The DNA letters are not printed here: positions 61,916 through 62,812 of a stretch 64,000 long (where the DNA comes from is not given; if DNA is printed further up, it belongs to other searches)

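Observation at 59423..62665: Dehydrogenase-like propeller + cytochrome c + DUF1080 fusion: candidate one-chain oxidative glycoside-cleaving enzyme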

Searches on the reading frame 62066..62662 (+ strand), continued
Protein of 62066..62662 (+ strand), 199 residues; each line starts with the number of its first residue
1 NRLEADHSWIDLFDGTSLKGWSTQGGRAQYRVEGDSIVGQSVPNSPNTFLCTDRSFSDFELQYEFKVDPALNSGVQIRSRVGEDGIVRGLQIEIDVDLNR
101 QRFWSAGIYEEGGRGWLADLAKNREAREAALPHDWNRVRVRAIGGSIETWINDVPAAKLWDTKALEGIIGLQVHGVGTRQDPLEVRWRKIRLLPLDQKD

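Call 72: search_solved_structures(query=L014:2470-3582:-, max_evalue=0.001, show_alignments=5)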
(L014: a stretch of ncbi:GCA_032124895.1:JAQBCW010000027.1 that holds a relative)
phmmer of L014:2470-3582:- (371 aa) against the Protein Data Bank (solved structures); distinct sequences matched with E-value up to 0.001: 8.
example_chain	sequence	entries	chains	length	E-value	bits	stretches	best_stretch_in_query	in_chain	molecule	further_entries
2ism_A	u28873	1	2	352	8.4e-20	74.8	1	48-262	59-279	Putative oxidoreductase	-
3a9g_A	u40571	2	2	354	3.9e-18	69.3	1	61-279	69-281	Putative uncharacterized protein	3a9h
3das_A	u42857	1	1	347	5.5e-12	49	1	57-262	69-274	Putative oxidoreductase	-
2g8s_A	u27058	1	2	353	1.7e-10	44.2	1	111-233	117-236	Glucose/sorbosone dehydrogenases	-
7cdy_A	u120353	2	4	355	5.6e-10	42.4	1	124-233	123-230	glucose dehydrogenase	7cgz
8re0_A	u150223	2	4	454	5.9e-10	42.4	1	154-254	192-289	Quinoprotein glucose dehydrogenase B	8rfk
1c9u_A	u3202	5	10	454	5.9e-10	42.4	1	154-254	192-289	SOLUBLE QUINOPROTEIN GLUCOSE DEHYDROGENASE | PROTEIN (SOLUBLE QUINOPROTEIN GLUCOSE DEHYDROGENASE) | Quinoprotein glucose dehydrogenase B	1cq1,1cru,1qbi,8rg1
5min_A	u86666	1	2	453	6e-10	42.3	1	154-254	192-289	Quinoprotein glucose dehydrogenase B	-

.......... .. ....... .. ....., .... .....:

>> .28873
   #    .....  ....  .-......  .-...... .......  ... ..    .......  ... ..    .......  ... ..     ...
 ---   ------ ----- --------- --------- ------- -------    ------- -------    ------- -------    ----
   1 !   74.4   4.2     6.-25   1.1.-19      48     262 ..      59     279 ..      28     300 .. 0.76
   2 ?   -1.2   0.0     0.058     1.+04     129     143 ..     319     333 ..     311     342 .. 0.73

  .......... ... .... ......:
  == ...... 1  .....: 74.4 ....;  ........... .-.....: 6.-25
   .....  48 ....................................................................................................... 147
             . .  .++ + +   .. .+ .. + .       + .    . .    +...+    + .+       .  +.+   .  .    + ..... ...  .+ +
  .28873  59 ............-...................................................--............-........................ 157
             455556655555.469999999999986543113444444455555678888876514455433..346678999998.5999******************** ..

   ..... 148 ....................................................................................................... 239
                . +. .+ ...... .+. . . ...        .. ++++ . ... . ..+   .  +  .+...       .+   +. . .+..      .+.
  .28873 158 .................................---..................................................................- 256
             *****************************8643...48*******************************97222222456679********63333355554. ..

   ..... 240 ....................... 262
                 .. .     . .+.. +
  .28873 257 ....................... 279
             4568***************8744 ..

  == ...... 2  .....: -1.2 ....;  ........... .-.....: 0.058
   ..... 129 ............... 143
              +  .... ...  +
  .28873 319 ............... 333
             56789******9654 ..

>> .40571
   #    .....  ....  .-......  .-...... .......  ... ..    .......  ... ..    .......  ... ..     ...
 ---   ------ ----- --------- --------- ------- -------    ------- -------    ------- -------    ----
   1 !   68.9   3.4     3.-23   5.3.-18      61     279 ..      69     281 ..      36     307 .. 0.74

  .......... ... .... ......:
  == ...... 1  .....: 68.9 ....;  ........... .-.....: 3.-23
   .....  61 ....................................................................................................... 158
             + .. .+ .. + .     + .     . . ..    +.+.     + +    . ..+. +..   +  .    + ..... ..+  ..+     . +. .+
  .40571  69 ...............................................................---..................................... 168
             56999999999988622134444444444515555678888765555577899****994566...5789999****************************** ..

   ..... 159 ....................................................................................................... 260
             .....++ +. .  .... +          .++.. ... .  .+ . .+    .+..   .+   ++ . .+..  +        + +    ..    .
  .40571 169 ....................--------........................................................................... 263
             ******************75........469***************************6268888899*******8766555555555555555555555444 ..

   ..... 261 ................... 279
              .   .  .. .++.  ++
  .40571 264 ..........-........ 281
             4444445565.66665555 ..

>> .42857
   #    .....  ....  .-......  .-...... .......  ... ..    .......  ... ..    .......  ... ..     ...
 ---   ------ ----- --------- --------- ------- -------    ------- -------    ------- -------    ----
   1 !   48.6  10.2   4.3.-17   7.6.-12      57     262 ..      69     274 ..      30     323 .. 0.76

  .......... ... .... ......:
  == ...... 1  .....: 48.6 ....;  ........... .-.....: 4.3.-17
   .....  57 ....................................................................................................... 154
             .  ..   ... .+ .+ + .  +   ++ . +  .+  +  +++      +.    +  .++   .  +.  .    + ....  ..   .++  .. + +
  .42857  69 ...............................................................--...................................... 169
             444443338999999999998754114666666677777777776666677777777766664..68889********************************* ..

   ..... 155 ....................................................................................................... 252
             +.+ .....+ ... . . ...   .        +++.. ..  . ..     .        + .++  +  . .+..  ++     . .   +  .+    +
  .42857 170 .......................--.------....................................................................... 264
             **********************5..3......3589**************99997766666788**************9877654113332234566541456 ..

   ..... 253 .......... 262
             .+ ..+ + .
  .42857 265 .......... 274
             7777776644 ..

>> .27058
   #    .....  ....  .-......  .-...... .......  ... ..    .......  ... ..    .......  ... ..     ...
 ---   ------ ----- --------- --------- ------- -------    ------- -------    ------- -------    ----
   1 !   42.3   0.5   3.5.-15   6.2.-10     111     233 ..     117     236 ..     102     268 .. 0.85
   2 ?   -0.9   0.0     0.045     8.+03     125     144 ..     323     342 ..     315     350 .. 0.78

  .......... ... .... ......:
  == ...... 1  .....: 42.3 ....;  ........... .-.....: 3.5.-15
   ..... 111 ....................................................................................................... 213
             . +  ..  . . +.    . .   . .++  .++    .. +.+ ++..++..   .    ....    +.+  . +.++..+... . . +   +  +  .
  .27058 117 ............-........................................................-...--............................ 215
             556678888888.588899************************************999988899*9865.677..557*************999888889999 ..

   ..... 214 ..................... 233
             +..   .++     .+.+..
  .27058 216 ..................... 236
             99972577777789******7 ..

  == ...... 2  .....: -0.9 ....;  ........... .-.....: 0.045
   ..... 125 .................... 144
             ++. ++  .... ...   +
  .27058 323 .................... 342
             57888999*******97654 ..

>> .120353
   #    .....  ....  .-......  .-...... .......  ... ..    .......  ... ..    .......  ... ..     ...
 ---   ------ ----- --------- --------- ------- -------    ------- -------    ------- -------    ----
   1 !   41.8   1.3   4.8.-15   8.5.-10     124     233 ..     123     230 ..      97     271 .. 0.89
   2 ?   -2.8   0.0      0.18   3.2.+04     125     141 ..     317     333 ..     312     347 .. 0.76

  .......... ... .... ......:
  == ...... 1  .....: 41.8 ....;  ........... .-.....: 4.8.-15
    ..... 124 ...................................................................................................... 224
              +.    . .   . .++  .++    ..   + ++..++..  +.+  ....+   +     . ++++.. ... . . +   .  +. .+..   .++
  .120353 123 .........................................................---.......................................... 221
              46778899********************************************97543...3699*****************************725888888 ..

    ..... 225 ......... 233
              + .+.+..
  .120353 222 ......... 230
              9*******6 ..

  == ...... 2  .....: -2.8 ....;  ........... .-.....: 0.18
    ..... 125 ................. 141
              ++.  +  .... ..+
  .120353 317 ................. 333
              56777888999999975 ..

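Call 86: predict_structure(alignment_id=A5)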
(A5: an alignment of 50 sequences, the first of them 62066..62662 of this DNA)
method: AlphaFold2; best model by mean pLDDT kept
length: 199 residues; sequences in the alignment: 50
mean_pLDDT: 94.8   pTM: 0.91
mean pLDDT of the five models: 94.8, 94.1, 94.0, 93.8, 93.7
residues with pLDDT >= 90: 185; 70-90: 5; 50-70: 5; < 50: 4
segments of 3 or more residues with pLDDT < 50: 1-3
pLDDT, mean of each block of 10 residues (from residue 1): 68 97 97 98 95 98 98 97 96 97 97 96 98 98 98 98 97 93 97 81
secondary structure, 60 per line:
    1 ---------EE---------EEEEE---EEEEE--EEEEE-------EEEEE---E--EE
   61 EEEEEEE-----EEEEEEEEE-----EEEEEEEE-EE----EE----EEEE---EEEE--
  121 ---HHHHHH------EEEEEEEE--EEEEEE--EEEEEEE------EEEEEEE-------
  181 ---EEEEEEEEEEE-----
elements in order: E21-25 E29-33 E36-40 E48-52 E59-67 E73-81 E87-94 E108-111 E115-118 H124-129 E136-143 E146-151 E154-160 E167-173 E184-194

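Call 88: fold_search(model_id=the predicted structure, library=pdb)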
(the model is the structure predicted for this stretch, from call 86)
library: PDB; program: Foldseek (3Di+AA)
matches with E <= 10: 1849; with E <= 0.001: 360
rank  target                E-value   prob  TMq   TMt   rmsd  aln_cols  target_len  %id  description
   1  4jqt_A                3.8e-23  1.00  0.90  0.42   1.4       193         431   44  Crystal structure of a putative glycosyl hydrolase (BT3469) from Bacteroides thetaiotaomicron VPI-5482 at 2.49 A resol (released 2013-04-17)
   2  3u1x_A                6.5e-11  1.00  0.65  0.60   6.4       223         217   18  Crystal structure of a putative glycosyl hydrolase (BDI_1869) from Parabacteroides distasonis ATCC 8503 at 1.70 A reso (released 2011-10-26)
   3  3u1x_B                2.1e-10  1.00  0.66  0.59   6.2       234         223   17  Crystal structure of a putative glycosyl hydrolase (BDI_1869) from Parabacteroides distasonis ATCC 8503 at 1.70 A reso (released 2011-10-26)
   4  3h3l_A                5.0e-10  1.00  0.62  0.54   5.7       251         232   21  Crystal structure of PUTATIVE SUGAR HYDROLASE (YP_001304206.1) from Parabacteroides distasonis ATCC 8503 at 1.59 A res (released 2009-04-28)
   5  3h3l_C                6.6e-10  1.00  0.63  0.57   5.1       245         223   20  Crystal structure of PUTATIVE SUGAR HYDROLASE (YP_001304206.1) from Parabacteroides distasonis ATCC 8503 at 1.59 A res (released 2009-04-28)
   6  3hbk                  7.0e-10  1.00  0.66  0.58   5.1       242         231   20  Crystal structure of putative glycosyl hydrolase, was Domain of Unknown Function (DUF1080) (YP_001302580.1) from Parabac (released 2009-05-26)
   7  3osd                  9.1e-10  1.00  0.61  0.46   7.6       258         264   19  Crystal structure of a putative glycosyl hydrolase (BT2157) from BACTEROIDES THETAIOTAOMICRON VPI-5482 at 1.80 A resolut (released 2010-10-13)
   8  3h3l_B                1.1e-09  1.00  0.66  0.58   5.0       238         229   20  Crystal structure of PUTATIVE SUGAR HYDROLASE (YP_001304206.1) from Parabacteroides distasonis ATCC 8503 at 1.59 A res (released 2009-04-28)
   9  8rr2_A                2.3e-09  1.00  0.59  0.47   7.6       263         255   18  3-keto-glycoside eliminase/hydratase in komplex with alpha-3-keto-glucose (released 2024-08-07)
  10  8v31_C                2.4e-09  1.00  0.66  0.53   5.0       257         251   18  Structure of Alistipes sp. 3-Keto-2-hydroxy-glucal-hydratase AL2 (released 2024-06-19)
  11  3nmb                  2.5e-09  1.00  0.61  0.48   7.4       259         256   18  Crystal structure of a putative sugar hydrolase (BACOVA_03189) from Bacteroides ovatus at 2.40 A resolution (released 2010-08-18)
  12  9fbe_A                2.7e-09  1.00  0.60  0.48   7.4       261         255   17  3-keto-glycoside eliminase/hydratase in komplex with 2-hydroxy-3-keto-glucal (released 2025-10-29)
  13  4hxc                  3.0e-09  1.00  0.61  0.49   7.4       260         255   18  Crystal structure of a putative glycosyl hydrolase (BACUNI_00951) from Bacteroides uniformis ATCC 8492 at 2.15 A resolut (released 2012-11-28)
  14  8tda_A                3.0e-09  1.00  0.59  0.47   7.7       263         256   19  Structure of Bacteroides thetaiotaomicron 3-Keto-2-hydroxy-glucal-hydratase BT2 (released 2024-06-12)
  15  9fbe_B                3.5e-09  1.00  0.61  0.48   7.3       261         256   17  3-keto-glycoside eliminase/hydratase in komplex with 2-hydroxy-3-keto-glucal (released 2025-10-29)
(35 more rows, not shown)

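Call 106: find_related_loci(query=A5, collection=metagenome_contigs, flank=6000)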
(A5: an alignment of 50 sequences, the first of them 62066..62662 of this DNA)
Query A5 (199 aa) in metagenome_contigs; peptide patterns used: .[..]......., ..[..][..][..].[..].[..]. (x = any residue, [..] = any of these).
600 stretches matched a pattern (row limit reached: there are more); 591 encode a relative of the query (tblastn E <= 1e-3); the best 80 are kept; 80 distinct loci.
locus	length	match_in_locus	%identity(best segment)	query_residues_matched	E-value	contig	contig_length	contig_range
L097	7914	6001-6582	56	3-195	4e-71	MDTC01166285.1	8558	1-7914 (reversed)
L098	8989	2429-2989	64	7-193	3e-70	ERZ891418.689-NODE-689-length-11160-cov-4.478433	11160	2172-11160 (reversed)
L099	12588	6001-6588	56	5-197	8e-70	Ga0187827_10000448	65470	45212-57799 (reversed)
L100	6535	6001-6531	57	5-181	4e-69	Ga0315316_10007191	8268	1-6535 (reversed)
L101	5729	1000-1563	58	5-192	2e-68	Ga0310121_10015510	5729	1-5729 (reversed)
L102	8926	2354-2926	55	6-196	1e-66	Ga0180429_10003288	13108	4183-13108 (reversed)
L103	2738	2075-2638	60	9-196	2e-67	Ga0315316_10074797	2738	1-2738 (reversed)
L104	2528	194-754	56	9-192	2e-67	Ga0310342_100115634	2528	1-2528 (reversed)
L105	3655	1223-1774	58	9-192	2e-66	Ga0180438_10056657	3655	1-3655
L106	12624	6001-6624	53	3-198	2e-63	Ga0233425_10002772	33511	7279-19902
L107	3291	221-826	52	5-196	6e-63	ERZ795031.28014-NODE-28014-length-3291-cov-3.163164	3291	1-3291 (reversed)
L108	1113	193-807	51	4-195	6e-67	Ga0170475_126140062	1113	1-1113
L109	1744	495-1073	52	6-198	3e-64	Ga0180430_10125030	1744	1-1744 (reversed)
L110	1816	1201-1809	53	6-192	2e-63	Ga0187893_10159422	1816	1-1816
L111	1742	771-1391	48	4-195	8e-63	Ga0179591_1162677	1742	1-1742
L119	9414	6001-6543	54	12-195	1e-58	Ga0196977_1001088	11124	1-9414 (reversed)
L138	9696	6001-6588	50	4-197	3e-56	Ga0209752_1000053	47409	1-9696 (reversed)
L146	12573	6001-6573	51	6-197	1e-55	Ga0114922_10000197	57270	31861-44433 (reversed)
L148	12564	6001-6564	49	6-193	2e-55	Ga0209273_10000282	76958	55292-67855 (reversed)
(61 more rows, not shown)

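Call 109: search_protein_families(library=pfam, proteins=[L148:7297-8625:+, L146:4526-5872:+, L138:4721-5935:+, L148:5920-7293:+, L146:5881-6576:+, L119:3079-5757:+, L119:5761-6546:+], max_evalue=0.001)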
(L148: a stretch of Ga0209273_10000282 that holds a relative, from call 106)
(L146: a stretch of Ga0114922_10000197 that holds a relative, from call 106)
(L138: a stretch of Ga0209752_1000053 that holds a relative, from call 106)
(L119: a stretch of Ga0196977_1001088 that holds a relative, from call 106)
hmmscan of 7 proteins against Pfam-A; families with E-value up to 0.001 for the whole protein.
L148:7297-8625:+ (443 aa): 5 families
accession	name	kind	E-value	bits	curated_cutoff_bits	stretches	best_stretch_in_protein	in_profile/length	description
PF01408.29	GFO_IDH_MocA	-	6.2e-15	56.4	24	1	41-164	1-119/120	Oxidoreductase family, NAD-binding Rossmann fold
PF22725.1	GFO_IDH_MocA_C3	-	6e-11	42.8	27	1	229-331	30-124/124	GFO/IDH/MocA C-terminal domain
PF19051.5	GFO_IDH_MocA_C2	-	6.3e-09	36.1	23.3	1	207-267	45-105/254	Oxidoreductase family, C-terminal alpha/beta domain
PF02894.22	GFO_IDH_MocA_C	-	1.1e-08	35.6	22.9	1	215-393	19-197/218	Oxidoreductase family, C-terminal alpha/beta domain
PF10399.14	UCR_Fe-S_N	-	0.00057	19.7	24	1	3-27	9-33/41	Ubiquitinol-cytochrome C reductase Fe-S subunit TAT signal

L146:4526-5872:+ (449 aa): 4 families
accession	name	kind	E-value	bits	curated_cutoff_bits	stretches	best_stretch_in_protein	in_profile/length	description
PF19051.5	GFO_IDH_MocA_C2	-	1.1e-35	123.8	23.3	1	221-448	43-253/254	Oxidoreductase family, C-terminal alpha/beta domain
PF01408.29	GFO_IDH_MocA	-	2e-20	74.1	24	1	51-181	2-119/120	Oxidoreductase family, NAD-binding Rossmann fold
PF22725.1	GFO_IDH_MocA_C3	-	4.6e-06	27.1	27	0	253-330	30-102/124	GFO/IDH/MocA C-terminal domain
PF10518.14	TAT_signal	-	0.00029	21.1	22.7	1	14-33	2-21/21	TAT (twin-arginine translocation) pathway signal sequence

L138:4721-5935:+ (405 aa): 3 families
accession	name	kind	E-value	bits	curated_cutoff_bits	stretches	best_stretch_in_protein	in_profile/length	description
PF22725.1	GFO_IDH_MocA_C3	-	6.8e-21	75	27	1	173-302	3-123/124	GFO/IDH/MocA C-terminal domain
PF02894.22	GFO_IDH_MocA_C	-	3.3e-18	66.7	22.9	1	176-307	2-132/218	Oxidoreductase family, C-terminal alpha/beta domain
PF01408.29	GFO_IDH_MocA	-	1e-16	62.1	24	1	43-163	1-120/120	Oxidoreductase family, NAD-binding Rossmann fold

L148:5920-7293:+ (458 aa): 2 families
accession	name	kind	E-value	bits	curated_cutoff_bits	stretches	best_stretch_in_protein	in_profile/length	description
PF06439.18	3keto-disac_hyd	-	7.2e-88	294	26.8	2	245-453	1-187/187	3-keto-disaccharide hydrolase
PF20407.5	DUF1583_N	-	0.00069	19.8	22.9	0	142-178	77-113/150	Domain of unknown function (DUF1583_N)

L146:5881-6576:+ (232 aa): 1 family
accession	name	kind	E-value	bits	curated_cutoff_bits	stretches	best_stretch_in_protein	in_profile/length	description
PF06439.18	3keto-disac_hyd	-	5.3e-42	144.4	26.8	1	44-226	2-186/187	3-keto-disaccharide hydrolase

L119:3079-5757:+ (893 aa): 4 families
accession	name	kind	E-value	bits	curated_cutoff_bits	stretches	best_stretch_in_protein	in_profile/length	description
PF23500.1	DUF7133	-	2.8e-96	323.6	27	1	100-473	2-383/385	Domain of unknown function (DUF7133)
PF13646.12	HEAT_2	-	4.5e-12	46.5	27.7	1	563-636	13-85/88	HEAT repeats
PF00034.26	Cytochrom_C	-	1.2e-11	46.2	21.3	1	775-857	2-87/90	Cytochrome c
PF13442.11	Cytochrome_CBB3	-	8.7e-06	26.4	27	1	775-856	4-68/68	Cytochrome C oxidase, cbb3-type, subunit III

L119:5761-6546:+ (262 aa): 1 family
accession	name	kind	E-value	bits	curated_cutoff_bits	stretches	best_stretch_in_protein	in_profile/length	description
PF06439.18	3keto-disac_hyd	-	3.3e-41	141.8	26.8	1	80-259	4-187/187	3-keto-disaccharide hydrolase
